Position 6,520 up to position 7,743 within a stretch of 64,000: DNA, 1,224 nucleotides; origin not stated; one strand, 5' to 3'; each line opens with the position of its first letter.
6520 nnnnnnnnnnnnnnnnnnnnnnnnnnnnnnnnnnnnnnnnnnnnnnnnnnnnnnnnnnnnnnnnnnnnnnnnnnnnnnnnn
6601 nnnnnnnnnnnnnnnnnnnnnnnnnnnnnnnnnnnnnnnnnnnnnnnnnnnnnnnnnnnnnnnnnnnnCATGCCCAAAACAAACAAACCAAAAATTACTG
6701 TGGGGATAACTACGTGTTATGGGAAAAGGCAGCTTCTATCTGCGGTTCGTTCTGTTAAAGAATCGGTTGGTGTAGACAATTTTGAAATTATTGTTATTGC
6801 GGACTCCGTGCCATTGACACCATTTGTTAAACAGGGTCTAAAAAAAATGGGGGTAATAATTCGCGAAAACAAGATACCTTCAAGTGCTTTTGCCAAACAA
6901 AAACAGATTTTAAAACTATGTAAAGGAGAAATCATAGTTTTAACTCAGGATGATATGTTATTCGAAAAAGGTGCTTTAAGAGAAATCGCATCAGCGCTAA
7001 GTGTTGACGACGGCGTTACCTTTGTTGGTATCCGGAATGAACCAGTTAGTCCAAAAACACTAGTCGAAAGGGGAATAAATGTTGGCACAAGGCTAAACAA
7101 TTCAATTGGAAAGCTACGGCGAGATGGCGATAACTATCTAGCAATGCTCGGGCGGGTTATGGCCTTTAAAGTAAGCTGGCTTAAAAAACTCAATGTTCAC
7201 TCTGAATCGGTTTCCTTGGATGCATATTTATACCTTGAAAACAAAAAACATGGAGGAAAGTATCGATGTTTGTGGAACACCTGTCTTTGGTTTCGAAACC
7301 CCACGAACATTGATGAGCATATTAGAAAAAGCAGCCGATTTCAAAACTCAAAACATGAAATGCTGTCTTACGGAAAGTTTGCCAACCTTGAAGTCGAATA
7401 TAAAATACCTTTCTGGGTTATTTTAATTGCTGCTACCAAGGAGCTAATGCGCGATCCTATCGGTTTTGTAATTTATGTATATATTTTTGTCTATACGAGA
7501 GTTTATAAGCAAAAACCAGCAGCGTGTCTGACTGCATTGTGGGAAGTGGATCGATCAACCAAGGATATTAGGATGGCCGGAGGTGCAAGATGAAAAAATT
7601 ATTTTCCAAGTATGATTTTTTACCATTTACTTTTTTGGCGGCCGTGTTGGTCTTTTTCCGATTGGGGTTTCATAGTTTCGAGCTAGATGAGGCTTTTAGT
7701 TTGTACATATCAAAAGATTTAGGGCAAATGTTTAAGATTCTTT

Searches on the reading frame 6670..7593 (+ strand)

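Call 48: search_protein_families(library=pfam, proteins=[window:6670-7593:+], max_evalue=0.001)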
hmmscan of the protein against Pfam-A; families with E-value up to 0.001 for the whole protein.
window:6670-7593:+ (307 aa): 2 families
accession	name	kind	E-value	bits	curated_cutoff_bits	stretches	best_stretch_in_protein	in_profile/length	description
PF13641.12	Glyco_tranf_2_3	-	1.7e-05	25.4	27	1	7-198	1-201/230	Glycosyltransferase like family 2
PF00535.33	Glycos_transf_2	-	2e-05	25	23.3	1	12-137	3-130/168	Glycosyl transferase family 2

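Call 74: search_protein_families(library=ncbifam, proteins=[window:6670-7593:+], max_evalue=0.001)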
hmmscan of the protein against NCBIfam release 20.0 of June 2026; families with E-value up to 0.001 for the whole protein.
window:6670-7593:+ (307 aa): 0 families
